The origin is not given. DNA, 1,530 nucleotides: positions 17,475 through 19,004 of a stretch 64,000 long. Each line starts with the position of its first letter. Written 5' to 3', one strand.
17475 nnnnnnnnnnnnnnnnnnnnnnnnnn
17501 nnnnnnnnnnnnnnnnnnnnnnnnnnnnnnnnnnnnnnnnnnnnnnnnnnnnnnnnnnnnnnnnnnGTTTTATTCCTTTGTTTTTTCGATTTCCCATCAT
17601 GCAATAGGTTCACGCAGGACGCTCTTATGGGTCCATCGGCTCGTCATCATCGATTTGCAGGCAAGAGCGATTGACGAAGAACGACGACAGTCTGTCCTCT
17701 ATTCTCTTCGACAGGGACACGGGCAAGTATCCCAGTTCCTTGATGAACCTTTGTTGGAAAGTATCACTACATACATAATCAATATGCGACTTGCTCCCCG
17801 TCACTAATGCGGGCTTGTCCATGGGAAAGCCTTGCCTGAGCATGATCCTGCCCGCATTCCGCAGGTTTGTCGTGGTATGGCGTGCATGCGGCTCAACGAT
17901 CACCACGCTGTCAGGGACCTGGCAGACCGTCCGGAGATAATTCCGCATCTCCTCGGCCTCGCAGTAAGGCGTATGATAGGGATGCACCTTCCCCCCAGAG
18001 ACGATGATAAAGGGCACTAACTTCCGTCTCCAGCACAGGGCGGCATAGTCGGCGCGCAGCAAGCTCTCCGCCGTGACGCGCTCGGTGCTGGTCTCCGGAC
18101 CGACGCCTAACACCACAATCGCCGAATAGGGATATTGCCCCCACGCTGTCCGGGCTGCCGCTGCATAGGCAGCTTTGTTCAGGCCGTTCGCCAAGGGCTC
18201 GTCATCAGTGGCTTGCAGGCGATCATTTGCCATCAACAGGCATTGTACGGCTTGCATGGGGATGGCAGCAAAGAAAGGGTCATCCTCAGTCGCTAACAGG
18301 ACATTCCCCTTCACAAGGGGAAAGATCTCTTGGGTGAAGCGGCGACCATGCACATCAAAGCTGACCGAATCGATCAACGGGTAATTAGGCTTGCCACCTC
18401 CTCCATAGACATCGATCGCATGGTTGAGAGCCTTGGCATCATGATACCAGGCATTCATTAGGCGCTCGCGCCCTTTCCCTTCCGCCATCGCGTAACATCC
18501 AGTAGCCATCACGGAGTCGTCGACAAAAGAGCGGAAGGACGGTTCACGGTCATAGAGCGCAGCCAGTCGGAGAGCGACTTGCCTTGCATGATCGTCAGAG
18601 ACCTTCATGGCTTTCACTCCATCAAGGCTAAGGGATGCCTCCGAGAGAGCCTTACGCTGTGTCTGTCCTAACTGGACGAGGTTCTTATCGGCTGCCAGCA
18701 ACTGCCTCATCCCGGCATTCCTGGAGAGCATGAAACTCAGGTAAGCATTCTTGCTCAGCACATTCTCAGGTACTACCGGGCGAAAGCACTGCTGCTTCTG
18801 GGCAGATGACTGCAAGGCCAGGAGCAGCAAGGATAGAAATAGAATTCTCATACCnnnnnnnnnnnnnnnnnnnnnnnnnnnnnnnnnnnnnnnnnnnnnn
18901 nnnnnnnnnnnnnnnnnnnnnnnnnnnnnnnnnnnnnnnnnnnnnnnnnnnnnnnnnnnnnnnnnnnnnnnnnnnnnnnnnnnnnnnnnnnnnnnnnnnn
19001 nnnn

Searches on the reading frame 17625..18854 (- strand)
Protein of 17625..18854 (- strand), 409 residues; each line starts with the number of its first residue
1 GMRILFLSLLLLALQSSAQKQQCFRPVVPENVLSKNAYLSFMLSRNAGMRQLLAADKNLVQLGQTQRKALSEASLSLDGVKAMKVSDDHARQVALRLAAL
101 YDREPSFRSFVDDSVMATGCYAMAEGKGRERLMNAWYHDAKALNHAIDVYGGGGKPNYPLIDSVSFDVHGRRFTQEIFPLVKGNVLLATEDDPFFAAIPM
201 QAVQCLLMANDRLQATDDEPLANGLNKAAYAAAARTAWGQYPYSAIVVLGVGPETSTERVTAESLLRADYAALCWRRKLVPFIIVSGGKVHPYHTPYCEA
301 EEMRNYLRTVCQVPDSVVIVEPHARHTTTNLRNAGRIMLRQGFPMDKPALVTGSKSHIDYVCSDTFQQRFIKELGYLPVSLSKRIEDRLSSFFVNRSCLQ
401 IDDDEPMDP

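Call 4: search_protein_families(library=pfam, proteins=[window:17625-18854:-], max_evalue=0.01)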
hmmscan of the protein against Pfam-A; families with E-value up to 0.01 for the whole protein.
window:17625-18854:- (409 aa): 1 family
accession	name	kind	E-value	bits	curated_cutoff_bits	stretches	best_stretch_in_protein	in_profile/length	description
PF02698.23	DUF218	-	8.8e-15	55.2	27.6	1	245-358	2-93/133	DUF218 domain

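Call 5: search_protein_families(library=ncbifam, proteins=[window:17625-18854:-], max_evalue=0.001)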
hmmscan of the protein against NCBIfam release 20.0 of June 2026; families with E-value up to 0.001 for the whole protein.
window:17625-18854:- (409 aa): 0 families

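Call 15: find_homologous_proteins(query=window:17625-18851:-, max_evalue=0.00001)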
Query window:17625-18851:- (408 aa): 1049 proteins with E <= 0.00001 among 8000 candidates; the best 120 are listed.
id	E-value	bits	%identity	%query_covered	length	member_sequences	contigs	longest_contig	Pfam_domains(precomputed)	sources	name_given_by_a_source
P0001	8.6e-269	909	98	100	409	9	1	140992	PF02698.24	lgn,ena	-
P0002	5.9e-238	807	89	95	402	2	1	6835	PF02698.24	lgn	-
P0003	1.7e-223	760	82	97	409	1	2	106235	PF02698.24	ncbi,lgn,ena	-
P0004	4.0e-220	749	81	96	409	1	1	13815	PF02698.24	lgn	-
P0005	5.3e-163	561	62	97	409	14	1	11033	PF02698.24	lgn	-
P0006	2.2e-159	549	59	97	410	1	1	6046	PF02698.24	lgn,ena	-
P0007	8.8e-157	540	60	97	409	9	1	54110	PF02698.24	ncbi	-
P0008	5.8e-156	538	60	100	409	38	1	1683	PF02698.24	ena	-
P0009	4.0e-153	528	58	97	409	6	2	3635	PF02698.24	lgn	-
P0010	8.4e-150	517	58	98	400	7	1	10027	PF02698.24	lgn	-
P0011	2.2e-146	506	58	97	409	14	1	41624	PF02698.24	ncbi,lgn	-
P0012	8.6e-119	415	48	100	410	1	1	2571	PF02698.24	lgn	-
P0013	9.3e-118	412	48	95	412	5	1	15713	PF02698.24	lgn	-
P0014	8.4e-117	409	46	99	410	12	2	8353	PF02698.24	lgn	-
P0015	1.7e-116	408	46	100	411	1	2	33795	PF02698.24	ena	-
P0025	2.6e-101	358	44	98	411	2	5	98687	PF02698.24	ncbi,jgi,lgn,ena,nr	ncbi:MAG: YdcF family protein [Bacteroides sp.]|jgi:hypothetical protein|nr:YdcF family protein [Bac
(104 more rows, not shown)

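Call 17: find_related_loci(query=A1, collection=genome_contigs, flank=10000)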
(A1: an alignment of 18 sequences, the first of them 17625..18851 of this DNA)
Query A1 (408 aa) in genome_contigs; peptide patterns used: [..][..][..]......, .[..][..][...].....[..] (x = any residue, [..] = any of these).
599 stretches matched a pattern (row limit reached: there are more); 558 encode a relative of the query (tblastn E <= 1e-3); the best 80 are kept; 80 distinct loci.
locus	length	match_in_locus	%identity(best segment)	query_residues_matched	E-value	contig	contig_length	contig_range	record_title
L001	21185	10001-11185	82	14-408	0e+0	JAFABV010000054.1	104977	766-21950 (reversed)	MAG: Bacteroidetes bacterium isolate OH_SBB_148 k127_85918, whole genome shotgun sequence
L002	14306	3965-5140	61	17-408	3e-165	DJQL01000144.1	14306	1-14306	MAG TPA_asm: Prevotella sp. UBA6387 UBA6387_contig_986, whole genome shotgun sequence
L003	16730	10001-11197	60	2-400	9e-163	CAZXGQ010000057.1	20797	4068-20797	MAG TPA_asm: uncultured Prevotella sp. isolate binchicken_co323_271 genome assembly, contig: NODE_2437_length_20797_cov_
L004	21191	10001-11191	60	12-408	6e-162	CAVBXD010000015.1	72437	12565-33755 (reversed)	Oscillospiraceae bacterium isolate G02607-L1_cleanbin_000003 genome assembly, contig: Spades_G02607-L1_contig_165, whole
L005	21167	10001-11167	58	12-400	3e-151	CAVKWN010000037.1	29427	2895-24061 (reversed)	Lachnospiraceae bacterium isolate H07689-L1_cleanbin_000006 genome assembly, contig: Spades_H07689-L1_contig_850, whole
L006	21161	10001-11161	57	14-400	5e-145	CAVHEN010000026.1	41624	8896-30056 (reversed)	Oscillospiraceae bacterium isolate H07654-L1_cleanbin_000012 genome assembly, contig: Spades_H07654-L1_contig_638, whole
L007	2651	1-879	67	116-408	1e-143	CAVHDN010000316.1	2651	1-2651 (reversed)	Flexilinea sp. isolate H07678-L1_cleanbin_000008 genome assembly, contig: Spades_H07678-L1_contig_4823, whole genome sho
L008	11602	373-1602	43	2-408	2e-116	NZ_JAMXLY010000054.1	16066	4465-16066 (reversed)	Segatella cerevisiae strain DSM 100619 SEQUENCE54:FILE=DSM100619.genome.fna:UID=, whole genome shotgun sequence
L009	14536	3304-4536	44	1-408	8e-112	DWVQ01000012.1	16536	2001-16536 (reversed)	MAG TPA_asm: Candidatus Phocaeicola gallinarum isolate ChiGjej6B6-595 ChiGjej6B6M5__C23401_L16536_SAMN08009849, whole ge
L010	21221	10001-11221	44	1-408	3e-110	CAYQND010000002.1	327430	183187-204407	MAG TPA_asm: uncultured Lentimicrobiaceae bacterium isolate SRP192927_co4_801 genome assembly, contig: NODE_8_length_327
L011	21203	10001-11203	44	9-408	3e-109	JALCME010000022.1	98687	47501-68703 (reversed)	MAG: Bacteroides sp. isolate UW_MP_BACTE3_1 Ga0455782_000105, whole genome shotgun sequence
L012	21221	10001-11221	44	3-408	3e-109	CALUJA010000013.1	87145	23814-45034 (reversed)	MAG: uncultured Phocaeicola sp. isolate BRZ_R__bin125 genome assembly, contig: BRZ_R__NODE_382_length_87145_cov_20.43885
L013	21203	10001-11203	44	9-408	2e-108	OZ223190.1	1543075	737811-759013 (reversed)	MAG: uncultured Bacteroides sp. isolate 83517295-f76d-485f-aefc-f1c63b392a70 genome assembly, chromosome: 2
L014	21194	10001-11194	43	9-408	6e-108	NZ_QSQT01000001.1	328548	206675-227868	Phocaeicola plebeius strain TF10-3AC TF10-3AC.Scaf1, whole genome shotgun sequence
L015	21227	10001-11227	43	1-408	2e-109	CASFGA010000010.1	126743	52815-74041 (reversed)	uncultured Bacteroides sp. isolate A85_L1_320320_idba_bin.75 genome assembly, contig: A85_L1_320320_idba_bin.75.fa_scaff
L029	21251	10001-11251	38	1-408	9e-88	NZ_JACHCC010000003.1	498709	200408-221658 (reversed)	Pedobacter cryoconitis strain M2T3 Ga0401189_03, whole genome shotgun sequence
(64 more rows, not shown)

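Call 23: find_encoding_contigs(protein=P0001, flank=10000, max_places=4)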
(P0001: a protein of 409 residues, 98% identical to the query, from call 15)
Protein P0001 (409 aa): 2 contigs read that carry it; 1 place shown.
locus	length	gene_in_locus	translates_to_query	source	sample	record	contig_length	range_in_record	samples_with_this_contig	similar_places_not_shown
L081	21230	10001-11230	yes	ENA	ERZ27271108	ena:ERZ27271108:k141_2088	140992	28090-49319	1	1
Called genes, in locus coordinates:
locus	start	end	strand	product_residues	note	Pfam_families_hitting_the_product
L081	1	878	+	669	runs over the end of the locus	PF01807:Zn_ribbon_DnaG, PF08275:DNAG_N, PF01751:Toprim, PF13155:Toprim_2, PF13362:Toprim_3 (faint), PF13662:Toprim_4, PF28534:DUF8430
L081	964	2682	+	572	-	-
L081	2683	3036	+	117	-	PF01242:PTPS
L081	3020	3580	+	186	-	PF04055:Radical_SAM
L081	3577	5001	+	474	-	PF13396:PLDc_N, PF13091:PLDc_2, PF00614:PLDc (weak), PF13091:PLDc_2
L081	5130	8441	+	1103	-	PF13620:CarboxypepD_reg, PF13715:CarbopepD_reg_2, PF07715:Plug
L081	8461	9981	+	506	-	PF14322:SusD-like_3, PF12771:SusD-like_2 (weak), PF07980:SusD_RagB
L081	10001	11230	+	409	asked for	PF02698:DUF218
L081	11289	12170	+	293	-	PF03009:GDPD, PF16387:DUF4996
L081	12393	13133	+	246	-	PF01569:PAP2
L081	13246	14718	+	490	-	PF13641:Glyco_tranf_2_3 (weak), PF00535:Glycos_transf_2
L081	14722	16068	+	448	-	PF13000:Acatn (weak), PF07690:MFS_1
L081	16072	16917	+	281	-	PF01869:BcrAD_BadFG (faint)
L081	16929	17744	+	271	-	PF22198:GKRP_SIS_2, PF22645:GKRP_SIS_N, PF01380:SIS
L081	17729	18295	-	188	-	PF03602:Cons_hypoth95, PF13847:Methyltransf_31 (weak)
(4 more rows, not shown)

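Call 28: find_encoding_contigs(protein=P0003, flank=10000, max_places=1)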
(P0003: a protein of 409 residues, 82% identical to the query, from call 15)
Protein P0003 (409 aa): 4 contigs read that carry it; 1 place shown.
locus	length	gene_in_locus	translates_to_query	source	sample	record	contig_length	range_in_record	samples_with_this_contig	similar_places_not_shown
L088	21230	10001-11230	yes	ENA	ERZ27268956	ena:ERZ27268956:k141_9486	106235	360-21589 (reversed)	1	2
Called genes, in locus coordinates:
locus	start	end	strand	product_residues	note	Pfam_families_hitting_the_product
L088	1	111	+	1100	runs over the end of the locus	PF07660:STN, PF13620:CarboxypepD_reg, PF13715:CarbopepD_reg_2, PF07715:Plug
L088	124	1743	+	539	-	PF12741:SusD-like, PF12771:SusD-like_2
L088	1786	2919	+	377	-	PF16141:GH18_BT1044-like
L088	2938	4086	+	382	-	PF08522:BT_3987-like_N, PF13385:Laminin_G_3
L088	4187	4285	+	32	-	-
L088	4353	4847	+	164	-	-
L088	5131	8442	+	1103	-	PF13620:CarboxypepD_reg, PF13715:CarbopepD_reg_2, PF07715:Plug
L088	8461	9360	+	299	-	PF14322:SusD-like_3, PF12771:SusD-like_2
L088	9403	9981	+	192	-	PF07980:SusD_RagB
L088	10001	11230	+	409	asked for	PF02698:DUF218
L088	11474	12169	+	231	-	PF03009:GDPD, PF16387:DUF4996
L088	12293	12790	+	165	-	-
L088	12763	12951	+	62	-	-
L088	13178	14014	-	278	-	PF02517:Rce1-like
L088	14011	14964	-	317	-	PF06574:FAD_syn, PF01687:Flavokinase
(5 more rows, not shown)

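Call 29: find_encoding_contigs(protein=P0007, flank=10000, max_places=1)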
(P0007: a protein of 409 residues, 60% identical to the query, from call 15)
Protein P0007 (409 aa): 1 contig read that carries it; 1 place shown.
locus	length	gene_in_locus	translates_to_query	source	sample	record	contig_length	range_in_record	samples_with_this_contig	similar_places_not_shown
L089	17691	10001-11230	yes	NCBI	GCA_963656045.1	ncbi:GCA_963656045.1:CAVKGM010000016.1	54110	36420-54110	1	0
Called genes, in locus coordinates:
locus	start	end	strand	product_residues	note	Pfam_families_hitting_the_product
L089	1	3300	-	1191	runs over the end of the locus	PF13860:FlgD_ig (faint), PF01364:Peptidase_C25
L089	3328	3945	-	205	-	PF01557:FAA_hydrolase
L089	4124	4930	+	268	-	PF00300:His_Phos_1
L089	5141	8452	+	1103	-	PF13620:CarboxypepD_reg, PF13715:CarbopepD_reg_2, PF07715:Plug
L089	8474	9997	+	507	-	PF14322:SusD-like_3, PF12771:SusD-like_2, PF07980:SusD_RagB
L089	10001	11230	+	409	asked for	PF02698:DUF218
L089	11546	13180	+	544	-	PF00884:Sulfatase, PF01663:Phosphodiest (faint), PF16347:SGSH_C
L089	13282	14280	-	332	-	PF14237:GYF_2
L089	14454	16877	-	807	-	PF15979:Glyco_hydro_115, PF17829:GH115_C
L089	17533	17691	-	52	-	?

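Call 30: find_encoding_contigs(protein=P0025, flank=10000, max_places=1)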
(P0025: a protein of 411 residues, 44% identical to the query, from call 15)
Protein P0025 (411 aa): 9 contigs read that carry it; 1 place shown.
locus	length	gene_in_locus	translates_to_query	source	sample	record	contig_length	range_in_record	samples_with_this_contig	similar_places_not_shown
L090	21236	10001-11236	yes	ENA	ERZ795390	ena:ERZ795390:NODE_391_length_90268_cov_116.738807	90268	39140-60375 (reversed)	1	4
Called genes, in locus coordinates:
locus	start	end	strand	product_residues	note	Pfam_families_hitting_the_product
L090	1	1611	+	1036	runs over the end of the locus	PF00873:ACR_tran, PF03176:MMPL, PF02355:SecD_SecF_C (weak)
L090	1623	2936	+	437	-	PF02321:OEP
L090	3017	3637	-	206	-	PF19781:DUF6266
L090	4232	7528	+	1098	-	PF13620:CarboxypepD_reg, PF13715:CarbopepD_reg_2, PF07715:Plug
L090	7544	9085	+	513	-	PF14322:SusD-like_3, PF07980:SusD_RagB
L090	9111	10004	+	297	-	PF03009:GDPD, PF16387:DUF4996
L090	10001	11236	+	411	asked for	PF02698:DUF218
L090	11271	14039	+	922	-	PF24135:DUF7402, PF17678:Glyco_hydro_92N, PF07971:Glyco_hydro_92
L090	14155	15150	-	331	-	PF01965:DJ-1_PfpI, PF00165:HTH_AraC (weak), PF12833:HTH_18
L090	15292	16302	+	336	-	PF00044:Gp_dh_N, PF02800:Gp_dh_C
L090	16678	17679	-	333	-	PF04909:Amidohydro_2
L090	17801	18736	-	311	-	PF20434:BD-FAE, PF07859:Abhydrolase_3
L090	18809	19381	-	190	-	PF00027:cNMP_binding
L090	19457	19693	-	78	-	-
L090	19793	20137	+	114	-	-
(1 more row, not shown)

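Call 44: search_solved_structures(query=A1, max_evalue=1)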
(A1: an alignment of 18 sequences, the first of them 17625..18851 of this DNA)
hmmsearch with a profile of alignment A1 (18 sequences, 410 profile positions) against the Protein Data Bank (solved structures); distinct sequences matched with E-value up to 1: 0.

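Call 48: predict_structure(alignment_id=A1)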
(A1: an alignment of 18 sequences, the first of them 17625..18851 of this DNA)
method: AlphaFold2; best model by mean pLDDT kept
length: 408 residues; sequences in the alignment: 18
mean_pLDDT: 84.2   pTM: 0.82
mean pLDDT of the five models: 84.2, 83.0, 82.6, 82.3, 81.2
residues with pLDDT >= 90: 207; 70-90: 129; 50-70: 49; < 50: 23
segments of 3 or more residues with pLDDT < 50: 14-29, 214-219
pLDDT, mean of each block of 10 residues (from residue 1): 67 44 43 79 92 96 95 88 97 98 96 90 91 95 89 72 69 90 93 91 83 48 79 94 93 75 94 98 81 71 95 94 77 89 94 91 88 86 90 90 64
secondary structure, 60 per line:
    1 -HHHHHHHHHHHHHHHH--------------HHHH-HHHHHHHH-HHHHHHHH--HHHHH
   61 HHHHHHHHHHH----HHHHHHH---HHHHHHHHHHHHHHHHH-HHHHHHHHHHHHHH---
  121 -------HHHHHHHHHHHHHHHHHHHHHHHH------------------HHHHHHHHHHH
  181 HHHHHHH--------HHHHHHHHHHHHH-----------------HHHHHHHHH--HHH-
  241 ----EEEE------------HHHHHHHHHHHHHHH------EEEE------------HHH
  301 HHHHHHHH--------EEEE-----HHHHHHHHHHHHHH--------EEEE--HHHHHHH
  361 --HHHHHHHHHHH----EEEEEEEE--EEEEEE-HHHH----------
elements in order: H2-17 H32-35 H37-44 H46-53 H56-71 H76-82 H86-102 H104-117 H128-151 H170-187 H196-208 H226-234 E245-248 H261-275 E282-285 H298-308 E317-320 H326-339 E348-351 H354-360 H363-373 E378-385 E388-393 H395-398

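Call 51: fold_search(model_id=the predicted structure, library=pdb)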
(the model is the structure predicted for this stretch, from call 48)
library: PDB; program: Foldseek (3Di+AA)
matches with E <= 10: 670; with E <= 0.001: 0
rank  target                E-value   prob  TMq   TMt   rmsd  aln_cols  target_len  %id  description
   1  6xhs_F                2.8e-02  0.97  0.20  0.33   9.0       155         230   11  Crystal structure of S. aureus TarI in complex with CTP (space group P1211) (released 2021-04-21)
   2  3tfw_A                4.0e-02  0.69  0.21  0.32  15.1       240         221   14  Crystal structure of a putative O-methyltransferase from Klebsiella pneumoniae (released 2011-09-28)
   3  5oql_R                4.3e-02  0.84  0.21  0.30   7.1       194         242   12  Cryo-EM structure of the 90S pre-ribosome from Chaetomium thermophilum (released 2017-10-11)
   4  5oql_S                5.2e-02  0.80  0.21  0.30   6.4       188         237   11  Cryo-EM structure of the 90S pre-ribosome from Chaetomium thermophilum (released 2017-10-11)
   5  3ca8_A                6.4e-02  0.95  0.22  0.33  16.9       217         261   15  Crystal structure of Escherichia coli YdcF, an S-adenosyl-L-methionine utilizing enzyme (released 2008-05-06)
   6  1vgw_F                7.0e-02  0.87  0.21  0.37  11.6       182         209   13  Crystal structure of 4-diphosphocytidyl-2C-methyl-D-erythritol synthase (released 2003-11-25)
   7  6xht_E                7.8e-02  0.93  0.21  0.33   9.0       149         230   10  Crystal structure of S. aureus TarI in complex with CDP-ribitol (space group P1211) (released 2021-04-21)
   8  5x7f                  9.0e-02  0.66  0.21  0.36  12.0       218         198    8  Structure of a O-methyltransferase from Mycobacterium tuberculosis at 2.0 resolution (released 2017-03-29)
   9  2vsi_B                1.0e-01  0.77  0.19  0.30   9.6       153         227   11  Synthesis of CDP-activated ribitol for teichoic acid precursors in Streptococcus pneumoniae (released 2008-12-30)
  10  3ca8_B                1.1e-01  0.90  0.22  0.33  16.9       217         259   15  Crystal structure of Escherichia coli YdcF, an S-adenosyl-L-methionine utilizing enzyme (released 2008-05-06)
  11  2vsh_B                1.1e-01  0.82  0.19  0.31   8.0       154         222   10  Synthesis of CDP-activated ribitol for teichoic acid precursors in Streptococcus pneumoniae (released 2008-12-30)
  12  9gby                  1.1e-01  0.82  0.21  0.35  11.1       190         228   10  Crystal structure of Pseudomonas aeruginosa IspD (released 2025-06-11)
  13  3tfw_B                1.1e-01  0.51  0.21  0.33  14.8       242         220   14  Crystal structure of a putative O-methyltransferase from Klebsiella pneumoniae (released 2011-09-28)
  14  9gc8                  1.2e-01  0.80  0.21  0.33  10.9       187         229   13  Crystal structure of Pseudomonas aeruginosa IspD in complex with C11H12N2O3 (released 2025-06-11)
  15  2nnw_B                1.2e-01  0.44  0.19  0.29  11.7       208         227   12  Alternative conformations of Nop56/58-fibrillarin complex and implication for induced-fit assenly of box C/D RNPs (released 2007-08-21)
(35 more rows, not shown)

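Call 65: search_protein_families(library=pfam, proteins=[L029:3691-5001:+, L029:5050-6849:+, L029:7675-9168:-, L029:9376-9843:+, L029:11337-11933:+], max_evalue=0.001)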
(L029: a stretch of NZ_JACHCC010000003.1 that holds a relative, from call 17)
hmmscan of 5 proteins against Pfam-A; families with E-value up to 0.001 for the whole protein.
L029:3691-5001:+ (436 aa): 1 family
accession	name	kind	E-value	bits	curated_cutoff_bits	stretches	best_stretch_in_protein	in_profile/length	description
PF07980.17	SusD_RagB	-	7.2e-07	29.6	23.1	1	322-411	163-239/297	SusD family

L029:5050-6849:+ (599 aa): 1 family
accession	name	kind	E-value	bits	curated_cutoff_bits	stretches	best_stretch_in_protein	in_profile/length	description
PF00144.29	Beta-lactamase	-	1.2e-43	150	27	1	223-574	1-317/329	Beta-lactamase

L029:7675-9168:- (497 aa): 1 family
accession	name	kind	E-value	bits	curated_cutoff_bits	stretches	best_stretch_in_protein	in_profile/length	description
PF00474.23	SSF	-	2.4e-10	40.3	22.8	1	34-430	1-393/406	Sodium:solute symporter family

L029:9376-9843:+ (155 aa): 0 families

L029:11337-11933:+ (198 aa): 3 families
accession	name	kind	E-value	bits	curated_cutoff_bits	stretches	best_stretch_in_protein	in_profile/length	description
PF16925.10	TetR_C_13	-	5.6e-20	72.2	27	1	83-185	4-106/109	Tetracyclin repressor-like, C-terminal domain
PF00440.29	TetR_N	-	9.5e-11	41.8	24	1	13-57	2-46/47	Bacterial regulatory proteins, tetR family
PF21993.1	TetR_C_13_2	-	2.8e-06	28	27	1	100-184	21-100/103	Transcriptional regulator LmrA/YxaF-like, C-terminal domain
